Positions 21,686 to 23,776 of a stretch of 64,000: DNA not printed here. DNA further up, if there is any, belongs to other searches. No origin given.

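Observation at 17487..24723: glnA followed by a translationally coupled gatC-gatA-gatB-aspS operon with a bacterial-type (GAD-domain) AspRS, plus an asparaginase/GatD-like gene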

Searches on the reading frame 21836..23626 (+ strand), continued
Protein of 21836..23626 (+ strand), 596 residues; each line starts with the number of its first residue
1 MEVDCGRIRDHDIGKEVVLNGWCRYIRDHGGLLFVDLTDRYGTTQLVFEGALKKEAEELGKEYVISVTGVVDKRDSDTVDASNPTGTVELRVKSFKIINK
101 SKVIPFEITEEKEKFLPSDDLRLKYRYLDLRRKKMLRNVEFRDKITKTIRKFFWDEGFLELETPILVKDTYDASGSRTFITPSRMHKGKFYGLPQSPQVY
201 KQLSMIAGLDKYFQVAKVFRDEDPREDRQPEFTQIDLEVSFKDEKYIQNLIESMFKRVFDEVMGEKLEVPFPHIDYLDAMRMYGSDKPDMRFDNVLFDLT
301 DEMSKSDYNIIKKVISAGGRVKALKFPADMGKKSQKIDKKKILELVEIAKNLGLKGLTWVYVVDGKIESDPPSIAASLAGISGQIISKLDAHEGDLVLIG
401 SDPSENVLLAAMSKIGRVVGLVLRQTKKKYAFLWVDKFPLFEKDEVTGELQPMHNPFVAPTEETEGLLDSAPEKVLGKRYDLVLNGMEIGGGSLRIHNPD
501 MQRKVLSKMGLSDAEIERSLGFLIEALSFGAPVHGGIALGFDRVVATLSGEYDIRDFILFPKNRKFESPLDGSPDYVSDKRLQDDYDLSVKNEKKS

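Call 34: search_protein_families(library=ncbifam, proteins=[L012:5814-6998:+, L012:2772-4250:+, L012:4462-5169:+, L012:5162-5755:+, L012:11957-12706:+, L012:13602-15116:+, L012:15190-16578:-, L012:16579-18345:-], max_evalue=0.00001)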
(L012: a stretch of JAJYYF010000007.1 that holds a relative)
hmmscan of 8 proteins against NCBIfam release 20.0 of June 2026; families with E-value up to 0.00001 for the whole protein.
L012:5814-6998:+ (394 aa): 6 families
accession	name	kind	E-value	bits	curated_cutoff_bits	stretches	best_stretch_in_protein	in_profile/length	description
TIGR00519.1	asnASE_I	subfamily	1e-39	136.4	260.5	1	7-297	2-295/337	type I asparaginase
NF006998.0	PRK09461.1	equivalog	5.7e-30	104.7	376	1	5-303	2-300/337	asparaginase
NF003217.0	PRK04183.1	equivalog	2.3e-28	99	310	1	5-279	74-353/420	Glu-tRNA(Gln) amidotransferase subunit GatD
TIGR00520.1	asnASE_II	subfamily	1.8e-26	92.9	314.3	1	8-283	26-307/352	type II asparaginase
TIGR02153.1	gatD_arch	equivalog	2.6e-26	92.3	324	1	5-160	61-211/405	Glu-tRNA(Gln) amidotransferase subunit GatD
NF008304.0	PRK11096.1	equivalog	2.1e-15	56.1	506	1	76-278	89-297/348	L-asparaginase 2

L012:2772-4250:+ (492 aa): 10 families
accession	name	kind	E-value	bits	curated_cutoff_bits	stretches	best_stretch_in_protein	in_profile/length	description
NF003211.1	PRK04173.1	equivalog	2.6e-150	501.3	312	1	10-491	4-450/454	glycine--tRNA ligase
TIGR00389.1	glyS_dimeric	equivalog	1e-149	499.7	243.3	2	7-358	3-345/565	glycine--tRNA ligase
NF011484.0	PRK14894.1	equivalog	1.3e-67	228.2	1050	3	139-234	107-205/539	glycine--tRNA ligase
NF008979.1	PRK12325.1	exception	2.6e-20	72.7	550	1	357-490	302-431/437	proline--tRNA ligase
NF006625.0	PRK09194.1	equivalog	3e-19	69.4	558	1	358-490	426-553/559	proline--tRNA ligase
TIGR00409.1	proS_fam_II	equivalog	1.3e-14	54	306.7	0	371-486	445-556/568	proline--tRNA ligase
TIGR00442.1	hisS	equivalog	6.1e-12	45.2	286.75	1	406-485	323-403/406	histidine--tRNA ligase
TIGR00408.1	proS_fam_I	equivalog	3.8e-10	39.3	437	0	408-491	285-373/475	proline--tRNA ligase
TIGR00418.1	thrS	equivalog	8.5e-09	34.8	383.65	0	162-240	252-330/565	threonine--tRNA ligase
NF003068.0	PRK03991.1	equivalog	8.6e-06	24.4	484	0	355-492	448-585/613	threonine--tRNA ligase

L012:4462-5169:+ (235 aa): 1 family
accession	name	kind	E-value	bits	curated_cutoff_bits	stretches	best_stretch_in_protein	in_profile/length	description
TIGR00588.1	ogg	subfamily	2e-40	138.9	397.85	1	3-228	62-304/310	8-oxoguanine DNA-glycosylase (ogg)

L012:5162-5755:+ (197 aa): 6 families
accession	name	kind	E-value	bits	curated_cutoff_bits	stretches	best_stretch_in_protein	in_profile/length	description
NF011161.0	PRK14562.1-6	equivalog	2.1e-39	134.9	228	1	5-184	14-197/218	haloacid dehalogenase superfamily protein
NF011159.0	PRK14562.1-4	equivalog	4.1e-30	104.9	269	1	20-189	16-185/198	haloacid dehalogenase superfamily protein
NF011157.0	PRK14562.1-2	equivalog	1.7e-26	93.2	238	1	5-191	1-186/191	haloacid dehalogenase superfamily protein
NF011160.0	PRK14562.1-5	equivalog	7.4e-25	87.6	291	1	11-182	10-186/213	haloacid dehalogenase superfamily protein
NF011156.0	PRK14562.1-1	equivalog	4.6e-20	72.5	308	1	5-181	9-189/200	haloacid dehalogenase superfamily protein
NF011158.0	PRK14562.1-3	equivalog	9.6e-20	71.2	359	1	13-181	10-187/210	haloacid dehalogenase superfamily protein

L012:11957-12706:+ (249 aa): 0 families

L012:13602-15116:+ (504 aa): 68 families (the best 25 are shown)
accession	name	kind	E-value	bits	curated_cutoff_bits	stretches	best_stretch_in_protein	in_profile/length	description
TIGR01972.1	NDH_I_M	subfamily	4.5e-90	302.6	263.8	1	47-502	2-471/486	NADH-quinone oxidoreductase subunit M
NF004499.0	PRK05846.1-3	equivalog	7.8e-65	219.5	585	1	43-501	4-472/502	NADH-quinone oxidoreductase subunit M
NF005060.0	PRK06473.1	equivalog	1.8e-64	218.3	747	1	46-502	2-470/500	NADH-quinone oxidoreductase subunit M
NF004506.0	PRK05846.2-6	equivalog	4e-62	211.1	789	1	46-489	10-461/493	NADH-quinone oxidoreductase subunit M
NF009212.0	PRK12561.1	subfamily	3.9e-59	200.8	645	1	42-456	5-424/531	NAD(P)H-quinone oxidoreductase subunit 4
NF004505.0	PRK05846.2-5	equivalog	9.7e-59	199.4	700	1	45-503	4-471/508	NADH-quinone oxidoreductase subunit M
NF004500.0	PRK05846.1-4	equivalog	8.8e-58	196.3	550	1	42-499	3-488/525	NADH-quinone oxidoreductase subunit M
NF004501.0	PRK05846.1-5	subfamily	4.7e-56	190.6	598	1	43-489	4-455/492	NADH-quinone oxidoreductase subunit M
NF005611.0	PRK07363.1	equivalog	2.8e-54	184.5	764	1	46-502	2-470/501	NADH-quinone oxidoreductase subunit M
NF004504.0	PRK05846.2-3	equivalog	1.9e-53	182.2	785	1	46-488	12-464/499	NADH-quinone oxidoreductase subunit M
NF002713.0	PRK02546.1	subfamily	1.3e-51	175.7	827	1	42-439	7-411/533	NAD(P)H-quinone oxidoreductase subunit 4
NF004503.0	PRK05846.2-2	subfamily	2.8e-48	165.4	720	1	44-499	3-475/490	NADH-quinone oxidoreductase subunit M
NF006419.0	PRK08668.1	equivalog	4.2e-47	161.2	617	1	47-502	6-470/613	NADH dehydrogenase subunit M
NF004498.0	PRK05846.1-1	equivalog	1.8e-46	159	614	1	45-492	2-471/509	NADH-quinone oxidoreductase subunit M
NF004502.0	PRK05846.2-1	equivalog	2.8e-42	145.1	791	1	45-502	5-486/500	NADH-quinone oxidoreductase subunit M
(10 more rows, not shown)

L012:15190-16578:- (462 aa): 68 families (the best 25 are shown)
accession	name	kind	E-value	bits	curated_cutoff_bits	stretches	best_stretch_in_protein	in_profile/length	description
TIGR01770.1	NDH_I_N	subfamily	2.5e-75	254.3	332.6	1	7-441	10-471/472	NADH-quinone oxidoreductase subunit NuoN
NF004441.0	PRK05777.1-4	equivalog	1.1e-71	242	477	1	94-451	146-522/524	NADH-quinone oxidoreductase subunit NuoN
NF004440.0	PRK05777.1-3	equivalog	7.8e-62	209.7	519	1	9-453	15-477/477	NADH-quinone oxidoreductase subunit NuoN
NF004445.0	PRK05777.2-3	equivalog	3.1e-58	197.9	408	1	9-436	14-461/475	NADH-quinone oxidoreductase subunit NuoN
NF004446.0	PRK05777.2-4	equivalog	7.1e-57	193.6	590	1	19-447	32-493/502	NADH-quinone oxidoreductase subunit NuoN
NF004442.0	PRK05777.1-5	equivalog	4.8e-55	187.4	523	1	13-448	23-477/483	NADH-quinone oxidoreductase subunit NuoN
NF002701.0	PRK02504.1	equivalog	6.8e-53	179.9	569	1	14-448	28-489/513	NAD(P)H-quinone oxidoreductase subunit N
NF006241.0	PRK08377.1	equivalog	2.8e-48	165.1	645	1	63-456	76-481/494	NADH dehydrogenase subunit N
NF004439.0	PRK05777.1-1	equivalog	4.8e-47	161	531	1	20-449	25-482/485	NADH-quinone oxidoreductase subunit NuoN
NF004443.0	PRK05777.2-1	equivalog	3.4e-45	155.1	626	1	37-445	48-488/506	NADH-quinone oxidoreductase subunit NuoN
NF004444.0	PRK05777.2-2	equivalog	9.2e-44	150.3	496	1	21-446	33-488/496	NADH-quinone oxidoreductase subunit NuoN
NF006419.0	PRK08668.1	equivalog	1.1e-42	146.7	617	1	9-449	6-478/613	NADH dehydrogenase subunit M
NF009306.0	PRK12663.1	equivalog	4.8e-38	131.2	542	1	82-452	92-481/498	Na+/H+ antiporter subunit D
TIGR01972.1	NDH_I_M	subfamily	6.4e-38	130.6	263.8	1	62-452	75-482/486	NADH-quinone oxidoreductase subunit M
NF005818.0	PRK07691.1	equivalog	1.8e-34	119.6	586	1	61-452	73-483/496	Na+/H+ antiporter subunit D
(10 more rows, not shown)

L012:16579-18345:- (588 aa): 63 families (the best 25 are shown)
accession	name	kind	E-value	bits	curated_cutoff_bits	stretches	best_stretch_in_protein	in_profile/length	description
NF005141.0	PRK06590.1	equivalog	3.1e-92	310.5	556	1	2-585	4-612/615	NADH-quinone oxidoreductase subunit L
TIGR01974.1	NDH_I_L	subfamily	5.3e-86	289.9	407.5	1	2-582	2-629/630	NADH-quinone oxidoreductase subunit L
NF009287.0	PRK12647.1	equivalog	2e-64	218.4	937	1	5-402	8-416/773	putative monovalent cation/H+ antiporter subunit A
NF005626.0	PRK07376.1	equivalog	5.5e-62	210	963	1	53-412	75-453/675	NAD(P)H-quinone oxidoreductase subunit 5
NF009288.0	PRK12648.1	equivalog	1e-61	209.2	1104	1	1-433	1-461/954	monovalent cation/H+ antiporter subunit A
TIGR00940.1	2a6301s01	subfamily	2.3e-56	191.6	920.45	1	5-407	7-429/793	monovalent cation:proton antiporter subunit A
NF009285.0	PRK12645.1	equivalog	1.7e-54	185.4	1028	1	2-458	3-497/804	Na+/H+ antiporter subunit A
NF005097.0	PRK06525.1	equivalog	2.9e-54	184.6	430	1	3-445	5-471/480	hydrogenase 4 subunit D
NF009284.0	PRK12644.1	equivalog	9.2e-54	182.8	962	1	2-445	4-467/975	Na+/H+ antiporter subunit A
NF040617.1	F420_dehyd_FpoL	exception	1.7e-51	175.8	1050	1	43-585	43-665/669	F420H2 dehydrogenase subunit FpoL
NF009290.0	PRK12650.1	equivalog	1.5e-49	168.8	980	1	60-523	72-554/966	DUF4040 family protein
NF005633.0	PRK07390.1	subfamily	3.1e-46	158.2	676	1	25-583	38-607/613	NAD(P)H-quinone oxidoreductase subunit F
NF009286.0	PRK12646.1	equivalog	2e-42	145.6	1063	1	5-480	7-519/800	DUF4040 family protein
NF009289.0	PRK12649.1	equivalog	2.5e-42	145.2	1117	1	4-459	8-499/789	putative monovalent cation/H+ antiporter subunit A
TIGR01960.1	ndhF3_CO2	subfamily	5.5e-39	134.2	588.7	1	30-574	47-598/606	NAD(P)H dehydrogenase, subunit NdhF3 family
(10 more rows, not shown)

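Call 47: search_protein_representatives(protein=window:21836-23626:+)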
Query: 596 residues. Proteins with E-value up to 0.001 (for the whole library): 22668; up to 1e-10: 10311; up to 1e-30: 2533. The best 150 are listed.
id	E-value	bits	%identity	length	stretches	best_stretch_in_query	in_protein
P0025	1.7e-252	855.5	61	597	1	1-593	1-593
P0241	2.9e-157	541.1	45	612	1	4-594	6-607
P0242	5.2e-149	513.9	47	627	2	4-328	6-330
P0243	2.4e-148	511.7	47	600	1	5-588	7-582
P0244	1.2e-140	486.2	43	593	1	4-584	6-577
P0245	2.7e-138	478.5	45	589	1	5-584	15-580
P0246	7.4e-137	473.7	42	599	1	3-584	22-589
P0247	1.9e-135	469.1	43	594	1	5-577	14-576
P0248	5.4e-135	467.6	44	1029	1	4-589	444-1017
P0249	6.0e-134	464.1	43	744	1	4-584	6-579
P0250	8.3e-134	463.7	41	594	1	4-594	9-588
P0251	9.0e-134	463.6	43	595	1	4-585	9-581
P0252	1.5e-133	462.9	43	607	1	12-584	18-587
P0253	3.6e-133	461.6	44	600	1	4-584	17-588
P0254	8.7e-133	460.3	42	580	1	5-584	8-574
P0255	8.5e-132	457.0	42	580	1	5-592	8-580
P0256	1.0e-131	456.8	42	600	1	5-588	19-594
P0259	1.2e-129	449.9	42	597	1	5-578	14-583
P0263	1.6e-128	446.2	44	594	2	4-478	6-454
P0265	3.0e-127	442.0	41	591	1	4-582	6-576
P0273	7.2e-124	430.9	41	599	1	4-590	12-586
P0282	2.0e-121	422.8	45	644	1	5-585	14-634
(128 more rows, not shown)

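Call 49: list_cluster_members(proteins=[P0241, P0242, P0243, P0273, P0265, P0259, P0263, P0282, P0245, P0244])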
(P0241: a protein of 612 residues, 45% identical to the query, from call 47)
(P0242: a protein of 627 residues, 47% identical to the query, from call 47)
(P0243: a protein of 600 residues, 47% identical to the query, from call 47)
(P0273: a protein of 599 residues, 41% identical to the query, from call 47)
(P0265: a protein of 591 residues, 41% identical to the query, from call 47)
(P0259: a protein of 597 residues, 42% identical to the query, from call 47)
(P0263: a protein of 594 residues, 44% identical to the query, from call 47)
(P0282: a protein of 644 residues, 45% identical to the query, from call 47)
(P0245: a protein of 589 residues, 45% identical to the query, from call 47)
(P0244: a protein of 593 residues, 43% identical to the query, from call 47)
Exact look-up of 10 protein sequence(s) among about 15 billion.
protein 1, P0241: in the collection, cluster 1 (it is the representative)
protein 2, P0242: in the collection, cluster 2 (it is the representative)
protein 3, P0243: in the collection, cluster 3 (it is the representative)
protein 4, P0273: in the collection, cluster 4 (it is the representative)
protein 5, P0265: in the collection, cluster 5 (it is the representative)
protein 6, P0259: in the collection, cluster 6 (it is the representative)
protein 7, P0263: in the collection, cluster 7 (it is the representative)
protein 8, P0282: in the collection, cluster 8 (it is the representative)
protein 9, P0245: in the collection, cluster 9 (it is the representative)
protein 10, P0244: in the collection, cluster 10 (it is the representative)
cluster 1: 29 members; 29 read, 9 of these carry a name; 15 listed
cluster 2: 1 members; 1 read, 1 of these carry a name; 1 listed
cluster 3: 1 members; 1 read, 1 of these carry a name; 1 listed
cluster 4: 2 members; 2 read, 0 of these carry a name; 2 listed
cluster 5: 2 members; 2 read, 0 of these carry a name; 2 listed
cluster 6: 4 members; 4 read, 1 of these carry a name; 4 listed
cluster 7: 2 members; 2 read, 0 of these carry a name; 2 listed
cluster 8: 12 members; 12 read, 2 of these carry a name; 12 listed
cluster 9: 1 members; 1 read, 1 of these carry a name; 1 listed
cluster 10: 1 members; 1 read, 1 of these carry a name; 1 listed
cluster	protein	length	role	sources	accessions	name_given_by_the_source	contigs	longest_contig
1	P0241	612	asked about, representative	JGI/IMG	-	-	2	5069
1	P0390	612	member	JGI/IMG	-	aspartyl-tRNA synthetase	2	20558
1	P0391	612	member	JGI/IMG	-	aspartyl-tRNA synthetase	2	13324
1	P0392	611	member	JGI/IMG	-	aspartyl-tRNA synthetase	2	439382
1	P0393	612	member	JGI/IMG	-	aspartyl-tRNA synthetase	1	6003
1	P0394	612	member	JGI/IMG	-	aspartyl-tRNA synthetase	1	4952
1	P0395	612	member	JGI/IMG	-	aspartyl-tRNA synthetase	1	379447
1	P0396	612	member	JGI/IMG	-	aspartyl-tRNA synthetase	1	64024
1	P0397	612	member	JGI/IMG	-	aspartyl-tRNA synthetase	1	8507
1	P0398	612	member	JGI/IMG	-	aspartyl-tRNA synthetase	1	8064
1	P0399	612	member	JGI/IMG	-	-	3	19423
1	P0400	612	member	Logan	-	-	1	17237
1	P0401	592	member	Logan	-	-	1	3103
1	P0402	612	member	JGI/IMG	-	-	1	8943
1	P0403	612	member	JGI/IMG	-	-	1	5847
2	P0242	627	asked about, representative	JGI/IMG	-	aspartyl-tRNA synthetase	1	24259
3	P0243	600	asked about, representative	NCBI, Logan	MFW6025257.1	MAG: aspartate--tRNA ligase [Candidatus Woesearchaeota archaeon]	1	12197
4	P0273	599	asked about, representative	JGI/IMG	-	-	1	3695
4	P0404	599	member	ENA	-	-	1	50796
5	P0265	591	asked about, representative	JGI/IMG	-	-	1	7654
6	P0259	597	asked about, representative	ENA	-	-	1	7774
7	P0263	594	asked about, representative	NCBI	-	-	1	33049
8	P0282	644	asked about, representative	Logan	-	-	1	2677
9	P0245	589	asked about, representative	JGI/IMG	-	aspartyl-tRNA synthetase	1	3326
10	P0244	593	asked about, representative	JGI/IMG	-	aspartyl-tRNA synthetase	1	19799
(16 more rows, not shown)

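Call 50: find_encoding_contigs(protein=P0392, flank=10000, max_places=2)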
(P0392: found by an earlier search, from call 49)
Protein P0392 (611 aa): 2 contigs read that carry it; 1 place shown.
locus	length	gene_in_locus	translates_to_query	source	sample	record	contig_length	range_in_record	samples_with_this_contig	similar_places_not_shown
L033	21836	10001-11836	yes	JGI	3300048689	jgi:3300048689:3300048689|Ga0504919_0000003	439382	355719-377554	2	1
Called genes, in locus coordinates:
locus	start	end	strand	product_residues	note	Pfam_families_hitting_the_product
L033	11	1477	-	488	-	PF01645:Glu_synthase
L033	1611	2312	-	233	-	PF13510:Fer2_4, PF12838:Fer4_7 (weak)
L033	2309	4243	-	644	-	PF01257:2Fe-2S_thioredx (weak), PF01512:Complex1_51K, PF10531:SLBB (weak), PF10589:NADH_4Fe-4S, PF00037:Fer4, PF13237:Fer4_10 (weak), PF14697:Fer4_21, PF12838:Fer4_7 (weak), +4 more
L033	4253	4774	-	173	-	PF01257:2Fe-2S_thioredx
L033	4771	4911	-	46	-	-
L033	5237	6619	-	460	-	PF00202:Aminotran_3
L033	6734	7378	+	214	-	PF22175:Ogg-HhH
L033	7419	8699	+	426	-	PF03952:Enolase_N, PF00113:Enolase_C, PF13378:MR_MLE_C (weak)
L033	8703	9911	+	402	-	PF01411:tRNA-synt_2c, PF07973:tRNA_SAD, PF02272:DHHA1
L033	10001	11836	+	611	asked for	PF01336:tRNA_anti-codon, PF00152:tRNA-synt_2, PF02938:GAD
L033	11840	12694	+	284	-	PF18911:PKD_4, PF00801:PKD (weak)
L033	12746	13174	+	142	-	PF00583:Acetyltransf_1, PF13673:Acetyltransf_10, PF13508:Acetyltransf_7, PF08445:FR47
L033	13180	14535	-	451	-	PF02934:GatB_N, PF02637:GatB_Yqey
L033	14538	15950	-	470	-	PF01425:Amidase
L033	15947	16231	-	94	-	PF02686:GatC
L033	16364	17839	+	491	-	PF01435:Peptidase_M48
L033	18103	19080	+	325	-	PF00890:FAD_binding_2 (weak), PF01266:DAO (faint), PF01494:FAD_binding_3 (faint), PF01946:Thi4 (faint), PF07992:Pyr_redox_2, PF12831:FAD_oxidored (weak), PF13738:Pyr_redox_3, PF00070:Pyr_redox, +1 more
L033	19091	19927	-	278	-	PF00892:EamA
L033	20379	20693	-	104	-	PF21715:CggR_N (weak)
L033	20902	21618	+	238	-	PF00005:ABC_tran, PF13304:AAA_21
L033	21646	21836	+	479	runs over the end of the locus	-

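Call 51: find_encoding_contigs(protein=P0404, flank=10000, max_places=1)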
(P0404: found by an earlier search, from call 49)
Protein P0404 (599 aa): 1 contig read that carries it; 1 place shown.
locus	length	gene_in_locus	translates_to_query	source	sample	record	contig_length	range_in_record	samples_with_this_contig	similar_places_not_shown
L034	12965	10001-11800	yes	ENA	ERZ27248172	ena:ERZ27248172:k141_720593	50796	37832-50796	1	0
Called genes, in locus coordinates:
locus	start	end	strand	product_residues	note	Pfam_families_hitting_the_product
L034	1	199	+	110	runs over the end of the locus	PF01906:YbjQ_1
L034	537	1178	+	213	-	PF07853:DUF1648, PF13630:SdpI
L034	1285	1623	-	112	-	PF00583:Acetyltransf_1, PF13508:Acetyltransf_7, PF13673:Acetyltransf_10, PF14542:Acetyltransf_CG (weak), PF08445:FR47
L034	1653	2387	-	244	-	PF00899:ThiF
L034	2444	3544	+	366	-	PF03463:eRF1_1, PF18854:baeRF_family10, PF03464:eRF1_2, PF18859:acVLRF1 (weak), PF03465:eRF1_3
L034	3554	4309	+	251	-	PF10263:SprT-like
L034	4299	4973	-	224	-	PF01963:TraB_PrgY_gumN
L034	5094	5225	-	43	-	-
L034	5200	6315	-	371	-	-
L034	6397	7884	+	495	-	PF13487:HD_5, PF01966:HD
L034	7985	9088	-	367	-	PF13263:PHP_C (weak)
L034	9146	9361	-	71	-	-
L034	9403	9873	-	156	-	PF13404:HTH_AsnC-type, PF13412:HTH_24, PF01037:AsnC_trans_reg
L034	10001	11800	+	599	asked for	PF01336:tRNA_anti-codon, PF00152:tRNA-synt_2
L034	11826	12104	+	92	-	-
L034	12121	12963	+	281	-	?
